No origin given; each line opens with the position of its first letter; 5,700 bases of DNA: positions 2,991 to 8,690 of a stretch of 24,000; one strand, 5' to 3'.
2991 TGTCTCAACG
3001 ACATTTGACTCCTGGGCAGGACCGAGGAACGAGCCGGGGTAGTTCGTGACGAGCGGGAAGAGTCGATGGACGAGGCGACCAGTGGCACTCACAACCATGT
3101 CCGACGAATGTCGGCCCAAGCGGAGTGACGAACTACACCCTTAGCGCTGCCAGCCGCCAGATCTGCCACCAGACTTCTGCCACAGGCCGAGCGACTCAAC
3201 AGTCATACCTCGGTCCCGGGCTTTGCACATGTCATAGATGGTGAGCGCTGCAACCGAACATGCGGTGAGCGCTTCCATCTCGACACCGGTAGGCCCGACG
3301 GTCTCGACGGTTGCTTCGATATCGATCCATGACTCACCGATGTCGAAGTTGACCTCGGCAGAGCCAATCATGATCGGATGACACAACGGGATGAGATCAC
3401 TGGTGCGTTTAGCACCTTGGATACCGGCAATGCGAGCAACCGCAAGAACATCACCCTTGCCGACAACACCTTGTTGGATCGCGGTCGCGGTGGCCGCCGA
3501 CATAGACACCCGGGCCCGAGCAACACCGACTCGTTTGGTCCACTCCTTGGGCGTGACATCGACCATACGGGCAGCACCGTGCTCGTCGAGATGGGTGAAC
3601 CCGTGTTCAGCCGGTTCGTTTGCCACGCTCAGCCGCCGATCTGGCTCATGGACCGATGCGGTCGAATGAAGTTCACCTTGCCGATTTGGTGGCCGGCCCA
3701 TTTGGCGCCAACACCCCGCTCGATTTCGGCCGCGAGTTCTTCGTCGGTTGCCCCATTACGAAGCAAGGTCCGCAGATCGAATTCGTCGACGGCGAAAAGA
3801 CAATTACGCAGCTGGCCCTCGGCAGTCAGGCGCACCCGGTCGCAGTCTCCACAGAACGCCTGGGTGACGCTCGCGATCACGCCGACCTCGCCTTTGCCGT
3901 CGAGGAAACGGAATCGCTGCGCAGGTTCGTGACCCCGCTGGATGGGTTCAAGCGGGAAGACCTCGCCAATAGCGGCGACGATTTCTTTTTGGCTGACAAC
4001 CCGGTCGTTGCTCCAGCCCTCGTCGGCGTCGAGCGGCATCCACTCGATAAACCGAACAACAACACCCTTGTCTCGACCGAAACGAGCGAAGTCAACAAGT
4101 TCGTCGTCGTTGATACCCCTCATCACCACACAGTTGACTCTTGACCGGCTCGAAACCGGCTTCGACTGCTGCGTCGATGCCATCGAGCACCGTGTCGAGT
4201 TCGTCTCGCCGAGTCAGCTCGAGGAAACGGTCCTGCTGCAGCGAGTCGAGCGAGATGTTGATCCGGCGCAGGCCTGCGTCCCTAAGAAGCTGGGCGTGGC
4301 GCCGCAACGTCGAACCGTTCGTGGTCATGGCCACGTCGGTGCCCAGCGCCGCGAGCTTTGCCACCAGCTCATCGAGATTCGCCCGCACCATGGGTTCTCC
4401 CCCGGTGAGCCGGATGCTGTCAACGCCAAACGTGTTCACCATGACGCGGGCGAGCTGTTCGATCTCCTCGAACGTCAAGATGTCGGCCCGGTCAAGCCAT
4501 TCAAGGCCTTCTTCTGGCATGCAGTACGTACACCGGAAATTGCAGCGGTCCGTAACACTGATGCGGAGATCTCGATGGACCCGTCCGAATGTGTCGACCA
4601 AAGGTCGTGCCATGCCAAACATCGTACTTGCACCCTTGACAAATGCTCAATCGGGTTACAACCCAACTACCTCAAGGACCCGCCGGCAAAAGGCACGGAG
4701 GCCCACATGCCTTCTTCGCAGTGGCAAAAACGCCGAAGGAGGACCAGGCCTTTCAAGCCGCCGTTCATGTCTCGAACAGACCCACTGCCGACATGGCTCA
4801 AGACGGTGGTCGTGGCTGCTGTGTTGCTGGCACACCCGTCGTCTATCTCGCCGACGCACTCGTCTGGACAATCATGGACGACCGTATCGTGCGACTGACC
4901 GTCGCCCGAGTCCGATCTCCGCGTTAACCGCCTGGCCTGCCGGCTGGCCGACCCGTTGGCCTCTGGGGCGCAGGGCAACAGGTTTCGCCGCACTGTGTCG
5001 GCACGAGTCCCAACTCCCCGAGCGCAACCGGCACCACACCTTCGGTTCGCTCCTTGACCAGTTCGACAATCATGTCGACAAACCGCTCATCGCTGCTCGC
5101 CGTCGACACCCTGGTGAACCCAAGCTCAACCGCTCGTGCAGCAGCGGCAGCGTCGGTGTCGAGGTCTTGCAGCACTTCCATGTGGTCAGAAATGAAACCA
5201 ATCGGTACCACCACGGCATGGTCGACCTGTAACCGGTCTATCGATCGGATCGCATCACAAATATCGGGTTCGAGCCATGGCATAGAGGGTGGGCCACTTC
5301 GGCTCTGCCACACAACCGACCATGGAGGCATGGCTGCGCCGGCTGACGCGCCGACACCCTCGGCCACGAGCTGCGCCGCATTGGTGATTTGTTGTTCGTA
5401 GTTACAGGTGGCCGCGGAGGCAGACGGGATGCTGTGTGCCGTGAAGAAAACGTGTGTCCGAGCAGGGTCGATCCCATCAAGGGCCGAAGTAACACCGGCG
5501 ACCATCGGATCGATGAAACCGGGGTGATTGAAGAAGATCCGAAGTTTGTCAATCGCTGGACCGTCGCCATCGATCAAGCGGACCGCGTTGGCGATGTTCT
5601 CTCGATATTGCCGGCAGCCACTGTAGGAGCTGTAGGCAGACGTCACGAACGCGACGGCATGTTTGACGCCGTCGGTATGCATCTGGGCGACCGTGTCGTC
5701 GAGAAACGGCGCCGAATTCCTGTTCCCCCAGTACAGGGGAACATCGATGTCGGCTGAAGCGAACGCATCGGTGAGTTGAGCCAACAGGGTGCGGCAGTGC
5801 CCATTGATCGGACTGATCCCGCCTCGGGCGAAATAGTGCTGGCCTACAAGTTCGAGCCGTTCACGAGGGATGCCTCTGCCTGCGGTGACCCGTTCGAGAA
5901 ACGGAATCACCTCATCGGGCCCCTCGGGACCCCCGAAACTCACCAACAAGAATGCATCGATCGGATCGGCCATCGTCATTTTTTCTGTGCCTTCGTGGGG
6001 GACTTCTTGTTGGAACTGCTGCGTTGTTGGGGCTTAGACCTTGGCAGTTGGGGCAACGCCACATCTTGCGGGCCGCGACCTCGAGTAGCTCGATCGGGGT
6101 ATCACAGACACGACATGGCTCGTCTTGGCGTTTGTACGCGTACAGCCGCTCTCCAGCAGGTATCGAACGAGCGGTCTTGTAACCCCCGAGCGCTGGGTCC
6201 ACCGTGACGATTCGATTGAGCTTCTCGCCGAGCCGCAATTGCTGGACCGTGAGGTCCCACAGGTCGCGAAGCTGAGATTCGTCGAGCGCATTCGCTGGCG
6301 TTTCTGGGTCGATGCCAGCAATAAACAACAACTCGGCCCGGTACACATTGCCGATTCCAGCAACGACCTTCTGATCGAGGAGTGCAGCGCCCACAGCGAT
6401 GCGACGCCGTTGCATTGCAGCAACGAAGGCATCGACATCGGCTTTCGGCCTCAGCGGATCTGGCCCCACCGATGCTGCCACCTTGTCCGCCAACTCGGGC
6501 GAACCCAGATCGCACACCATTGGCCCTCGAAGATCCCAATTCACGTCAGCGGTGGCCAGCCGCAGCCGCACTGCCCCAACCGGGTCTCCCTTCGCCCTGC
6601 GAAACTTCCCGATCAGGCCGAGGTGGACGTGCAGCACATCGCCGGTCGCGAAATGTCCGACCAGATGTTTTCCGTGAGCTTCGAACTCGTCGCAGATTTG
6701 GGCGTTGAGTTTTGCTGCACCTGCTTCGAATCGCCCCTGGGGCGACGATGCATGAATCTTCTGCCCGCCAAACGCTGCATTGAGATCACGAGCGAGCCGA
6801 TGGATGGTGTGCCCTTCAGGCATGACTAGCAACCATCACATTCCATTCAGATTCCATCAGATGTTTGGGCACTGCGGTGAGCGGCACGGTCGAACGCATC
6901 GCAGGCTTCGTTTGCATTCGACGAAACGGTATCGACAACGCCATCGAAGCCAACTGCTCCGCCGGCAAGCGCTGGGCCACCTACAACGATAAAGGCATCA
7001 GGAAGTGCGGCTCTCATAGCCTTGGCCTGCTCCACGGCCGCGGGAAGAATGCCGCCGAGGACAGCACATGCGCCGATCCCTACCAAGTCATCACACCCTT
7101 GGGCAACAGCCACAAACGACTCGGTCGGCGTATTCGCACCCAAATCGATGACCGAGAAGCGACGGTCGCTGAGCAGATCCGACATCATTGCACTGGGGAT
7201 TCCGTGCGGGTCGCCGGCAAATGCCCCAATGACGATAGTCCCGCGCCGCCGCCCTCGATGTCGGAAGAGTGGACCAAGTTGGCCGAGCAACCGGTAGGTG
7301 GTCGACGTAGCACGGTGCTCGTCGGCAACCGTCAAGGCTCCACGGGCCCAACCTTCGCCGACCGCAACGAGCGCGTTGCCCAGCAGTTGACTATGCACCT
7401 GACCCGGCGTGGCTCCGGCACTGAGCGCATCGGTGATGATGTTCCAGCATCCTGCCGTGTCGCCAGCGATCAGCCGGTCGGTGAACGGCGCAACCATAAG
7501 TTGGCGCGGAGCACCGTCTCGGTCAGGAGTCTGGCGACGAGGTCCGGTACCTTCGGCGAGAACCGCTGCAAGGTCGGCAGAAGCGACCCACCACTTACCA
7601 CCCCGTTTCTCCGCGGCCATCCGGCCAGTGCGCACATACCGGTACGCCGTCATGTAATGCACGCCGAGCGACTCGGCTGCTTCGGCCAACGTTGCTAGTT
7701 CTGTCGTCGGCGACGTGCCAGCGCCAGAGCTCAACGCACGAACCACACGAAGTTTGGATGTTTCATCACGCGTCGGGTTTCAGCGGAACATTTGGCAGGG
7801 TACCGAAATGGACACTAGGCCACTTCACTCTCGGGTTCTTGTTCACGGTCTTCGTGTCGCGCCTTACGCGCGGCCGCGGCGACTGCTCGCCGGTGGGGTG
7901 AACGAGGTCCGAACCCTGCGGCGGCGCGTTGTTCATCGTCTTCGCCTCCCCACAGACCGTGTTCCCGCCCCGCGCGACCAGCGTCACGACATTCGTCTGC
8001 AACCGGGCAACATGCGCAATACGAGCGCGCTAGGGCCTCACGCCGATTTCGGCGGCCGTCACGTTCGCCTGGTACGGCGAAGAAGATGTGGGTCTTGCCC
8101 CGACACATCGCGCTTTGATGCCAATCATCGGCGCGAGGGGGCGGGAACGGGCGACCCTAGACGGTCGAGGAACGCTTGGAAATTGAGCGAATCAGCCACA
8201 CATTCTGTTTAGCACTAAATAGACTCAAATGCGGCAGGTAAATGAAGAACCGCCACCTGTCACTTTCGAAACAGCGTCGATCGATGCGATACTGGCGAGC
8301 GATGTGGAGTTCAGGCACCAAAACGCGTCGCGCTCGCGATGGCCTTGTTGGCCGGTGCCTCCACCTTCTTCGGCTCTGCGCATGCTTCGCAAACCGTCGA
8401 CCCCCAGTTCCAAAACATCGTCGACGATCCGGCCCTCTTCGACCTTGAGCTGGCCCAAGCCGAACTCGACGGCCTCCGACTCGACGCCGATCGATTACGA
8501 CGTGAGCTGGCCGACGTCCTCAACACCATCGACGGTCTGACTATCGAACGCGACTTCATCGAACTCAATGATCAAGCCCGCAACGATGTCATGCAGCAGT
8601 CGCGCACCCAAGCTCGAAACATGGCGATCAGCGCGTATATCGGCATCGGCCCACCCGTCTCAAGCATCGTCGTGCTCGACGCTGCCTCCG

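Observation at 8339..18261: Cluster of three huge GT-C-like membrane proteins (YYY/DUF2298 + TIGR03663 + a third paralog) with an Rpf-like muralytic enzyme and a mycoredoxin: candidate uncharacterised envelope glycosylation/polymerisation system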

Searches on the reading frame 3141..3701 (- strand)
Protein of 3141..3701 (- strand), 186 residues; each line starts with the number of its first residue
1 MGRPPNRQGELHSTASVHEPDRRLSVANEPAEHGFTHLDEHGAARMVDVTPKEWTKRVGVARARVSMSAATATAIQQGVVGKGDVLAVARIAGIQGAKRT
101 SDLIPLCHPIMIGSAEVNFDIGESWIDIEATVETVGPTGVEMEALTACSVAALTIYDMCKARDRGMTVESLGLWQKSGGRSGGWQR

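Call 10: search_protein_families(library=pfam, proteins=[window:3141-3701:-], max_evalue=0.001)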
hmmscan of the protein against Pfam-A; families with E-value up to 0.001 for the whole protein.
window:3141-3701:- (186 aa): 1 family
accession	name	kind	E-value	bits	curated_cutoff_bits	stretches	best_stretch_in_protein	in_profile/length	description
PF01967.27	MoaC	-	2.8e-52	176.7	27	1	46-179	1-136/136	MoaC family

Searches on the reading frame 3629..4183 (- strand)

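Call 63: search_protein_families(library=pfam, proteins=[window:3629-4183:-], max_evalue=0.01)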
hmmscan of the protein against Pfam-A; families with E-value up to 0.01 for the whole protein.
window:3629-4183:- (184 aa): 1 family
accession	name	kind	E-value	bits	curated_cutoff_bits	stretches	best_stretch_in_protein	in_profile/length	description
PF06463.18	Mob_synth_C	-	6.5e-36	123.5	37.4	1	42-166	2-127/128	Molybdenum Cofactor Synthesis C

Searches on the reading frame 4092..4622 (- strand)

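Call 63: search_protein_families(library=pfam, proteins=[window:4092-4622:-], max_evalue=0.01)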
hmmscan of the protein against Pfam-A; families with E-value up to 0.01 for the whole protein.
window:4092-4622:- (176 aa): 2 families
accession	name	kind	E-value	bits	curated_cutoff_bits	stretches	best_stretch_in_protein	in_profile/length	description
PF04055.27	Radical_SAM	-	5e-33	115.1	29.5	1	21-167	1-151/166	Radical SAM superfamily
PF13353.11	Fer4_12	-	1.8e-05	25.5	22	1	26-126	14-114/137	4Fe-4S single cluster domain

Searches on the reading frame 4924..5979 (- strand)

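Call 10: search_protein_families(library=pfam, proteins=[window:4924-5979:-], max_evalue=0.001)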
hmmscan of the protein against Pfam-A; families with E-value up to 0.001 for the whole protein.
window:4924-5979:- (351 aa): 1 family
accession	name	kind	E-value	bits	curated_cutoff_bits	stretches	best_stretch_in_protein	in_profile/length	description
PF00762.24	Ferrochelatase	-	2.7e-72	243.9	27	1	8-311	2-316/317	Ferrochelatase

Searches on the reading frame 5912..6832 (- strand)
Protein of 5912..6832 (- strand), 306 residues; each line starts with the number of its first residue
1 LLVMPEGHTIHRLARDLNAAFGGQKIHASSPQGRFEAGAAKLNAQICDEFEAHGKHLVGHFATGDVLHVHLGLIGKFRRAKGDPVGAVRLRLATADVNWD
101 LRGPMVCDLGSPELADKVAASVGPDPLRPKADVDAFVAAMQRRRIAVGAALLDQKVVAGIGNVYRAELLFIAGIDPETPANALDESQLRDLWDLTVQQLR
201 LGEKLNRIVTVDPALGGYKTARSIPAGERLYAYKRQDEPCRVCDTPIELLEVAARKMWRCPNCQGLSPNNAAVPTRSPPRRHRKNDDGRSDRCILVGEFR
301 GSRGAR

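Call 10: search_protein_families(library=pfam, proteins=[window:5912-6832:-], max_evalue=0.001)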
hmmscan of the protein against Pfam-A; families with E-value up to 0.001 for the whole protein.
window:5912-6832:- (306 aa): 3 families
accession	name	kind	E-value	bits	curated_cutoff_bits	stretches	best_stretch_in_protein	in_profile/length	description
PF06831.19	H2TH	-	4.2e-22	78.4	34.7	1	122-201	1-80/93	Formamidopyrimidine-DNA glycosylase H2TH domain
PF01149.29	Fapy_DNA_glyco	-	1.2e-09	39.2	25.5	1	4-95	1-101/117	Formamidopyrimidine-DNA glycosylase N-terminal domain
PF06827.20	zf-FPG_IleRS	-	0.00021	21.5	21.3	1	238-264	2-28/30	Zinc finger found in FPG and IleRS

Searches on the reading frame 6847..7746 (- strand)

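Call 10: search_protein_families(library=pfam, proteins=[window:6847-7746:-], max_evalue=0.001)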
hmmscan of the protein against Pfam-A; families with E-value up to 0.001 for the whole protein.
window:6847-7746:- (299 aa): 3 families
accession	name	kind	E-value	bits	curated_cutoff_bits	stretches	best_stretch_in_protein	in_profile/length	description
PF02607.22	B12-binding_2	-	1e-10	42.1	23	1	88-157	5-73/74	B12 binding domain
PF02310.24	B12-binding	-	1e-08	35.5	32.1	1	170-264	2-97/121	B12 binding domain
PF12728.13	HTH_17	-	1.9e-08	34.9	27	1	19-65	3-49/51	Helix-turn-helix domain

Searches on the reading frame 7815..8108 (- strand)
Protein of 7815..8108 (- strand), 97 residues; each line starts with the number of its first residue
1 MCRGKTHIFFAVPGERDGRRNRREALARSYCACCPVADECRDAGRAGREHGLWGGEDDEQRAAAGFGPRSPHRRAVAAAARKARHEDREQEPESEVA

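Call 63: search_protein_families(library=pfam, proteins=[window:7815-8108:-], max_evalue=0.01)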
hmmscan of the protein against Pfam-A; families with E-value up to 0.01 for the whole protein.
window:7815-8108:- (97 aa): 1 family
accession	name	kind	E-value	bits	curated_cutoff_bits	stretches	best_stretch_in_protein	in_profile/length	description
PF02467.21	Whib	-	1.2e-08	35.7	23.6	1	2-63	7-64/65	Transcription factor WhiB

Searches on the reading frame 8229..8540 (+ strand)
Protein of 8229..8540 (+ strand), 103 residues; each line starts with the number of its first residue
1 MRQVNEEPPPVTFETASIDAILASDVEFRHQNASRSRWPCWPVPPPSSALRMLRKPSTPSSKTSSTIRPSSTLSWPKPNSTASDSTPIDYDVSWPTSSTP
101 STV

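Call 11: search_protein_families(library=pfam, proteins=[window:8229-8540:+], max_evalue=0.001)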
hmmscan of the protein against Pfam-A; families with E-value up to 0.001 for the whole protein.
window:8229-8540:+ (103 aa): 0 families
